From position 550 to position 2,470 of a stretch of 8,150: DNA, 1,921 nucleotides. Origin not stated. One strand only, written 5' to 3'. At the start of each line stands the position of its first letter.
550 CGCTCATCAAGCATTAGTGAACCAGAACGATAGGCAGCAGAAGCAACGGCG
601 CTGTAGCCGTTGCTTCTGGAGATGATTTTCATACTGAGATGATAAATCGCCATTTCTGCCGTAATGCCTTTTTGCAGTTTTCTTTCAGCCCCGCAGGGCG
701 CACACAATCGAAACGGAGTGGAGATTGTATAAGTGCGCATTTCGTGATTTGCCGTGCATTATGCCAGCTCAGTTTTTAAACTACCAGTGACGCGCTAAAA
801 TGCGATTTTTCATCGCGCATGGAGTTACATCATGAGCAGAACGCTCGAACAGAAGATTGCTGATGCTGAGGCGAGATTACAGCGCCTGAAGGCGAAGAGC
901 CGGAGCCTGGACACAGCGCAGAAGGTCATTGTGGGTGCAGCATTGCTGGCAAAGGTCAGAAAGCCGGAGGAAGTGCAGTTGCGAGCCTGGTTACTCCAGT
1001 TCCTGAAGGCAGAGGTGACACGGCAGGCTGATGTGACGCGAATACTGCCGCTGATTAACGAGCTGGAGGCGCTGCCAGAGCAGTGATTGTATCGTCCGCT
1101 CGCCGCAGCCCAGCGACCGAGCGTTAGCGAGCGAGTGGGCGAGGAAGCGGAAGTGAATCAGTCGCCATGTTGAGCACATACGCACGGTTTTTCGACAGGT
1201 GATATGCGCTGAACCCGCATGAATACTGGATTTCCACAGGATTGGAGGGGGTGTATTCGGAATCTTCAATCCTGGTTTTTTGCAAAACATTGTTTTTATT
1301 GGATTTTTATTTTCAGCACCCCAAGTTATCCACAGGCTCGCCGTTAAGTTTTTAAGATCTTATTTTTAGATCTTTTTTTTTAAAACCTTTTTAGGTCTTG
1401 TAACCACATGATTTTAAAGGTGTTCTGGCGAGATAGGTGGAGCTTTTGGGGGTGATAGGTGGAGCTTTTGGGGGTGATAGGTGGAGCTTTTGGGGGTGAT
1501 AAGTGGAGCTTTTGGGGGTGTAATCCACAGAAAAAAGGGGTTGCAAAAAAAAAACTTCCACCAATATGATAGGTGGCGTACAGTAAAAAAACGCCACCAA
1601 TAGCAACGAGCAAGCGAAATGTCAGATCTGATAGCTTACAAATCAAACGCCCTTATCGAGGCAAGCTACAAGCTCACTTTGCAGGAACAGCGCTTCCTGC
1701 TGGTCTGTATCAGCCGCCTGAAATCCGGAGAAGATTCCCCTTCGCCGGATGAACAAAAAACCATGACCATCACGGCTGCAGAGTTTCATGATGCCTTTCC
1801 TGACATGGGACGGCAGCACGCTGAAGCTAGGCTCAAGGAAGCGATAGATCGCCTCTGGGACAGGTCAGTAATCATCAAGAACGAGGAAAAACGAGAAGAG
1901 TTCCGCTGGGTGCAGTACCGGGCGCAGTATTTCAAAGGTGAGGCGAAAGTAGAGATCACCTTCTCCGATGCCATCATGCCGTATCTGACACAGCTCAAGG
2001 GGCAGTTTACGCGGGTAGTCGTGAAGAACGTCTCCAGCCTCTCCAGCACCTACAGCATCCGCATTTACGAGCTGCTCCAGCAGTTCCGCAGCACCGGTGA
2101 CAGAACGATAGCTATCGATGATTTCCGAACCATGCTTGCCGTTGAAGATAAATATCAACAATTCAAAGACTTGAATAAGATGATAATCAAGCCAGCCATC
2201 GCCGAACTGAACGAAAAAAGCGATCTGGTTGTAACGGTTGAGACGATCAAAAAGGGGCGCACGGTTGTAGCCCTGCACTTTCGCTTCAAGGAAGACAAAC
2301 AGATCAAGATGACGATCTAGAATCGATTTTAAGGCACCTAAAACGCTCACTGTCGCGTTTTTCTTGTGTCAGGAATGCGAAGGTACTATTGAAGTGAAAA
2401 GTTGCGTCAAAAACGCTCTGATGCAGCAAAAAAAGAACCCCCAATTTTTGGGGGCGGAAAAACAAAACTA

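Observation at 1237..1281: Long-loop hairpin with T6 between mobC and the origin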

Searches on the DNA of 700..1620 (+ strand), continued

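Call 59: search_rna_families(source=L097, threshold=gathering)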
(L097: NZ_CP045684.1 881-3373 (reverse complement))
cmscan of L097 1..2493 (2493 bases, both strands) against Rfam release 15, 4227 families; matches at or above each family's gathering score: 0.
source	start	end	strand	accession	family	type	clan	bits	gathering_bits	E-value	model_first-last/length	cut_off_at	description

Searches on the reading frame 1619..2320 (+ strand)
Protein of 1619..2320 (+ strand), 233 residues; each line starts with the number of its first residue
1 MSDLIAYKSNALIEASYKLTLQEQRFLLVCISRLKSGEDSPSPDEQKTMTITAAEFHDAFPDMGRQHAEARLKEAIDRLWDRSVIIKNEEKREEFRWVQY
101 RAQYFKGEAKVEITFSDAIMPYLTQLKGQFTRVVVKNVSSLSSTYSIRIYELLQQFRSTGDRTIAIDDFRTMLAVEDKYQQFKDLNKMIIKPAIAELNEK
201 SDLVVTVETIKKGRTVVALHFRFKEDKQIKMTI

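Call 35: search_protein_families(library=pfam, proteins=[window:1619-2320:+])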
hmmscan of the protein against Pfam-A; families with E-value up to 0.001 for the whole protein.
window:1619-2320:+ (233 aa): 3 families
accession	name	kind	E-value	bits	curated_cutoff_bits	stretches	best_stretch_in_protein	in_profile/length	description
PF01051.27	Rep3_N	-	3.1e-41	141.5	22.4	1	7-153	3-140/141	Initiator Replication protein, WH1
PF21205.3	Rep3_C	-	2.7e-22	79.2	21.1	1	166-223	2-59/59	Initiator Rep protein, WH2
PF10134.15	RPA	-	0.00025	21.1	27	1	25-182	48-210/228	Replication initiator protein A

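Call 61: search_dna_similar(query=window:1619-2317:+, collection=plasmids, mode=protein, max_rows=60, rows=spread, max_evalue=1e-10)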
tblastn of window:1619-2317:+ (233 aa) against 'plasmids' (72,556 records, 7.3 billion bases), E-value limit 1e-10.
The search stops at 5000 records and this limit was reached: more records match than are counted here, and every count below describes the 5000 best-scoring records only.
Records with a match: at least 5000; places in all: 5415; records where one place covers at least 80% of the query: 4461.
Best place of each record, by identity: >=99% 131; 95-99% 4; 90-95% 11; 80-90% 13; 60-80% 314; <60% 4527.
By first word of the organism name: Klebsiella 1335; Acinetobacter 1272; Escherichia 749; Salmonella 119; Psychrobacter 115; Pseudomonas 111; Enterobacter 98; Serratia 90; Bacillus 74; Moraxella 71; and 130 more.
By predicted mobility (MOB-suite, as given by PLSDB): mobilizable 2102; non-mobilizable 1738; conjugative 1160.
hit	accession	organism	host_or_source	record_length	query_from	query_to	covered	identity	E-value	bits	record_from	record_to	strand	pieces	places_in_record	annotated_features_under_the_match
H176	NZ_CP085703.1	Salmonella enterica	Homo sapiens,stool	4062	1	233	100%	100.0%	7e-159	480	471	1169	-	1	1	replication initiation protein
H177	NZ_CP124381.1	Escherichia coli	environmental: river/lake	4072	1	233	100%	99.6%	5e-158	478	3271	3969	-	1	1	replication initiation protein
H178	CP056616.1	Escherichia coli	culture,Wastewater influent sample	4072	1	233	100%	79.8%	8e-128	398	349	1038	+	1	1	replication initiation protein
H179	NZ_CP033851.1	Escherichia coli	Homo sapiens,UCC isolate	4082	1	233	100%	78.1%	9e-126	392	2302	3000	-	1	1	replication initiation protein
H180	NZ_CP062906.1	Escherichia coli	Sus scrofa domesticus,feces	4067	4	233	99%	76.5%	5e-121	380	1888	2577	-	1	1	replication initiation protein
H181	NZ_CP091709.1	Escherichia coli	river water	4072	39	233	84%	75.9%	1e-99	322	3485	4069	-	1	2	none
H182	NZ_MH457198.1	Actinobacillus pleuropneumoniae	pig,lung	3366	2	227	97%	43.4%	8e-54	192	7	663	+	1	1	replication initiation protein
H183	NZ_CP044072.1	Pseudomonas oryzihabitans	Homo sapiens,clinical isolate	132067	8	228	95%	38.9%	1e-38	149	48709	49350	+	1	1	replication initiation protein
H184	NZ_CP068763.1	Neisseria gonorrhoeae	Homo sapiens,swab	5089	1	227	97%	36.8%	7e-44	164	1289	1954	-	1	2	RepB family plasmid replication initiator protein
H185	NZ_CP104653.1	Acinetobacter variabilis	Homo sapiens,Wound/Abscess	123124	5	232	98%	36.2%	1e-35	140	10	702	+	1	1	repM: replication initiation protein RepM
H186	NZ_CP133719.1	Acinetobacter baumannii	Homo sapiens,sputum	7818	1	230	99%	35.4%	1e-31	128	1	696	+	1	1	repM: replication initiation protein RepM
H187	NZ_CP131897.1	Acinetobacter baumannii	Homo sapiens,culture,respiratory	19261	1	228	98%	35.3%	2e-30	125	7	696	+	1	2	repM: replication initiation protein RepM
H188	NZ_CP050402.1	Acinetobacter baumannii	Homo sapiens,sputum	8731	1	228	98%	35.3%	3e-30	124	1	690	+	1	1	repM: replication initiation protein RepM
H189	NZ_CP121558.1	Acinetobacter baumannii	Homo sapiens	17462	1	228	98%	35.3%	3e-30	124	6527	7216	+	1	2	repM: replication initiation protein RepM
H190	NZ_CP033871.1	Acinetobacter baumannii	Homo sapiens,cerebrospinal fluid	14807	1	224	96%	35.8%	3e-29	121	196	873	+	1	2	repM: replication initiation protein RepM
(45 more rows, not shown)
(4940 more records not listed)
